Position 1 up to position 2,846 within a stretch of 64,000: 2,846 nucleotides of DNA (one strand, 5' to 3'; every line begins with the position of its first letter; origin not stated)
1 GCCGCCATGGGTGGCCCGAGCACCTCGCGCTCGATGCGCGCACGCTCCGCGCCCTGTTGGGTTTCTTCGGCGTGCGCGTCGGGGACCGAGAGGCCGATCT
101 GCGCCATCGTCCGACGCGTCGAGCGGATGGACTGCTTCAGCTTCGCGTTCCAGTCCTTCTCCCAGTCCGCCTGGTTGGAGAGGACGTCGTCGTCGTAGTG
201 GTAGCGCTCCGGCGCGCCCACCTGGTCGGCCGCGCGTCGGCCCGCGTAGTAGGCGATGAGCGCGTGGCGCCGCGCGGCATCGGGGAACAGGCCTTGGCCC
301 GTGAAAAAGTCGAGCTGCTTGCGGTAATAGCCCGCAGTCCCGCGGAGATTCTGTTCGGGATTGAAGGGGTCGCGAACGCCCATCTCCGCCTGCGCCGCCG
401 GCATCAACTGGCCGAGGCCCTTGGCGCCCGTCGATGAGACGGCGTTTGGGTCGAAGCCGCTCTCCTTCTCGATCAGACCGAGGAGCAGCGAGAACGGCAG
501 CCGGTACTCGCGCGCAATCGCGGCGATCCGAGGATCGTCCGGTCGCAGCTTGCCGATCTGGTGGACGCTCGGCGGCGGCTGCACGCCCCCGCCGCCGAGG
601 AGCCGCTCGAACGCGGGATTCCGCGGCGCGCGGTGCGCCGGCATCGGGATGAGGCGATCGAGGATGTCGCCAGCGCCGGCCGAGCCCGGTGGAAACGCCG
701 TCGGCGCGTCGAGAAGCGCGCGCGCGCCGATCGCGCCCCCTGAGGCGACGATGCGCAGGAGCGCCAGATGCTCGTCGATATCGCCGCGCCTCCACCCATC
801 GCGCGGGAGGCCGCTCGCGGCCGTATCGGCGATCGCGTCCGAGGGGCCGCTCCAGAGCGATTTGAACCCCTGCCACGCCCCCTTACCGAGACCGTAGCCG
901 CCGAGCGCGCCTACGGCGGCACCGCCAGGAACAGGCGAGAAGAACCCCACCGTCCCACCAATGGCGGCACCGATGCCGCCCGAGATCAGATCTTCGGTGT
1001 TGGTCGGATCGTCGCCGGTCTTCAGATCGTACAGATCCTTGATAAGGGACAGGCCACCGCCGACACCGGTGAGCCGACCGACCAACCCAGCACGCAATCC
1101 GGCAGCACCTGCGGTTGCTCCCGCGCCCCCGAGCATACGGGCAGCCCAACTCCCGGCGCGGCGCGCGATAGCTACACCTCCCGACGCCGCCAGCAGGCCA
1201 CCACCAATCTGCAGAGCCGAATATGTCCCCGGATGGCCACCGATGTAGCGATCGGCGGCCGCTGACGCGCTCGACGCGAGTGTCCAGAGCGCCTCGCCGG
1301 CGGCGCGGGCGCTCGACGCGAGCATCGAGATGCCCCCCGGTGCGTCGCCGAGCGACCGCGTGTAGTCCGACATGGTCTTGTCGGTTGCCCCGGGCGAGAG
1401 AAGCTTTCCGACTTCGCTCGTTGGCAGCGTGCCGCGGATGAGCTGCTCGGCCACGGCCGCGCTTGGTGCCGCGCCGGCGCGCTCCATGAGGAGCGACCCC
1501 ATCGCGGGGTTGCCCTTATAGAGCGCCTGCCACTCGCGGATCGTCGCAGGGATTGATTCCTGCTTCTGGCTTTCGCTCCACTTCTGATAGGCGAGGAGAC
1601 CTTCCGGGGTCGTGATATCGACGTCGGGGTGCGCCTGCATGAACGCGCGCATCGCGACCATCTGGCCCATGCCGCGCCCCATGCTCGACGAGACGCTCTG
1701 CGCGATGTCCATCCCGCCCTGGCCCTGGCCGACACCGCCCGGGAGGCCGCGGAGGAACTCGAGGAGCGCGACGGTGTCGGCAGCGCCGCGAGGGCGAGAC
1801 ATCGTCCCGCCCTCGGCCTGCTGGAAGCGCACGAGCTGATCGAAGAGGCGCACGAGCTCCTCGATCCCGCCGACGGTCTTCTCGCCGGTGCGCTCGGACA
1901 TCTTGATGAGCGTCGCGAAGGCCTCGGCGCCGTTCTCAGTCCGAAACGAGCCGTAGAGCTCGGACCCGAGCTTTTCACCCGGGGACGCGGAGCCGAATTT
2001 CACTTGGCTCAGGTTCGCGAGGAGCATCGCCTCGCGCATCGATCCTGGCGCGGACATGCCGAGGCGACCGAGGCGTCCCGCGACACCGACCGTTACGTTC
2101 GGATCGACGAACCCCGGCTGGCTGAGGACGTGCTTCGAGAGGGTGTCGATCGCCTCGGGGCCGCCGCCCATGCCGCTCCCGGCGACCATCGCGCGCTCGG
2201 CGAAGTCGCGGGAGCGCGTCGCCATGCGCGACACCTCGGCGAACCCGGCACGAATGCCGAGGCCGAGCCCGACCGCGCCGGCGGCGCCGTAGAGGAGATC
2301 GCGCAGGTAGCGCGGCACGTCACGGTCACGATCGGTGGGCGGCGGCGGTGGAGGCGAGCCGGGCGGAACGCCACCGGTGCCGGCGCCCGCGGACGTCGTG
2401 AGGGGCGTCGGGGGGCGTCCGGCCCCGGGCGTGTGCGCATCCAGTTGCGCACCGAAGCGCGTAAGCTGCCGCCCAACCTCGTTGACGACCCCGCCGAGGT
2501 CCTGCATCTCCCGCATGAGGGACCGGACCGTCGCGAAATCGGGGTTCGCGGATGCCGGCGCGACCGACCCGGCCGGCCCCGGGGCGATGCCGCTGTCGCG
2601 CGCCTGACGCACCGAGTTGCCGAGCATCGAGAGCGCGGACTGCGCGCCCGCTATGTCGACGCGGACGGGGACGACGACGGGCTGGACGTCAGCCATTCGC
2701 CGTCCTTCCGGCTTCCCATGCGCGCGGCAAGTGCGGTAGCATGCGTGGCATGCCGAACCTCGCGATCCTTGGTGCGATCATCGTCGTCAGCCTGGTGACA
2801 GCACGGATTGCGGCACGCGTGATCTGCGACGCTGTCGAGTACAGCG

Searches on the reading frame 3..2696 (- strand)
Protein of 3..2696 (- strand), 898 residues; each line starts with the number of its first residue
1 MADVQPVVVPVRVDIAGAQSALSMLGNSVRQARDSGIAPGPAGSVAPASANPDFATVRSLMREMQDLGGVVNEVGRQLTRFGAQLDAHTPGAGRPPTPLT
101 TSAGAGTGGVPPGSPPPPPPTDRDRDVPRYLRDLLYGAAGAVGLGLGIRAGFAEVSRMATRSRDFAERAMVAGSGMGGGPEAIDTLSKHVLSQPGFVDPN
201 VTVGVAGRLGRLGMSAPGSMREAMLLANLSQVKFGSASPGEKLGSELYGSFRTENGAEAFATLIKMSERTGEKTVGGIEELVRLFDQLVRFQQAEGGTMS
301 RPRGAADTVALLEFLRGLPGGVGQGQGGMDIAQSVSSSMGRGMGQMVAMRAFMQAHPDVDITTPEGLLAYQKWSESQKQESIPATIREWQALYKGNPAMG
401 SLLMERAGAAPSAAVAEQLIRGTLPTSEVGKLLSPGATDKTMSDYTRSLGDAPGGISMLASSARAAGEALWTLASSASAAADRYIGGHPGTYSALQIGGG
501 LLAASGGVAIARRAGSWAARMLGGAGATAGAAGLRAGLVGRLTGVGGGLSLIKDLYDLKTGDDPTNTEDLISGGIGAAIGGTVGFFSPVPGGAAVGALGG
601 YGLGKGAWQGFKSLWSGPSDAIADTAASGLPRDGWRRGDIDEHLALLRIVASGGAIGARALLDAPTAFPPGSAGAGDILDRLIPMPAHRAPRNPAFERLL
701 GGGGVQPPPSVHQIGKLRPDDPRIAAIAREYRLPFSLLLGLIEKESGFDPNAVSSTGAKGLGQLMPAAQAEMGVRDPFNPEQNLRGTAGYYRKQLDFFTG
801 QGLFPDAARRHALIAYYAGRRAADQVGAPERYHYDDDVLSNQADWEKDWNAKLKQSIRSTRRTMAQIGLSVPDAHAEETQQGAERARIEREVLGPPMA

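Call 7: search_protein_families(library=pfam, max_evalue=0.1, proteins=[window:3-2696:-])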
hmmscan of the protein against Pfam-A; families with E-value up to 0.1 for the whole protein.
window:3-2696:- (898 aa): 2 families
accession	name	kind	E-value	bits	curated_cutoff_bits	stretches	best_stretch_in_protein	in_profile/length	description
PF01464.25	SLT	-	3.3e-14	52.9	21.3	1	726-825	5-103/117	Transglycosylase SLT domain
PF18013.6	Phage_lysozyme2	-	0.022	15.4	28.2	1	738-770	23-59/140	Phage tail lysozyme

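Call 8: search_protein_families(library=phrogs, max_evalue=0.1, proteins=[window:3-2696:-])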
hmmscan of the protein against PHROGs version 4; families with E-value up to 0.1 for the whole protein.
window:3-2696:- (898 aa): 15 families
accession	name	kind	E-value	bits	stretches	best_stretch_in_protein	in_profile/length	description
phrog_2013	-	tail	1.2e-18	68.2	1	720-830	468-576/657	lytic tail protein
phrog_669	-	lysis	2.6e-18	65.8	1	716-825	917-1025/1946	endolysin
phrog_13449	-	other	4.3e-16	60.2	1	722-824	9-103/269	transglycosylase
phrog_14342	-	tail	2.3e-12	48.2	1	724-799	145-220/272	lytic tail fiber protein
phrog_342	-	head and packaging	5.4e-12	45.6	1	723-855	18-152/1235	internal virion protein with endolysin domain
phrog_28014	-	unknown function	4.3e-09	37.3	1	730-832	44-141/224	-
phrog_28504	-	tail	1.8e-08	34.6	1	724-795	237-310/597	lytic tail fiber protein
phrog_21143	-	tail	7.6e-07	28.9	1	730-799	14-85/576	lytic tail fiber protein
phrog_32437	-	unknown function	2.3e-06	28.7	1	724-839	76-191/205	-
phrog_19349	-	unknown function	4.1e-05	24.5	1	727-786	77-141/204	-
phrog_12507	-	other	0.00019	22.4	1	721-829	11-114/260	transglycosylase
phrog_2533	-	unknown function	0.0012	18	1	721-820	746-840/1130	-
phrog_19890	-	unknown function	0.0059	17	1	727-838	117-231/248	-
phrog_8949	-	unknown function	0.024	15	1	739-771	357-390/557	-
phrog_167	-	tail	0.083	11.5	0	425-607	538-722/1555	tail length tape measure protein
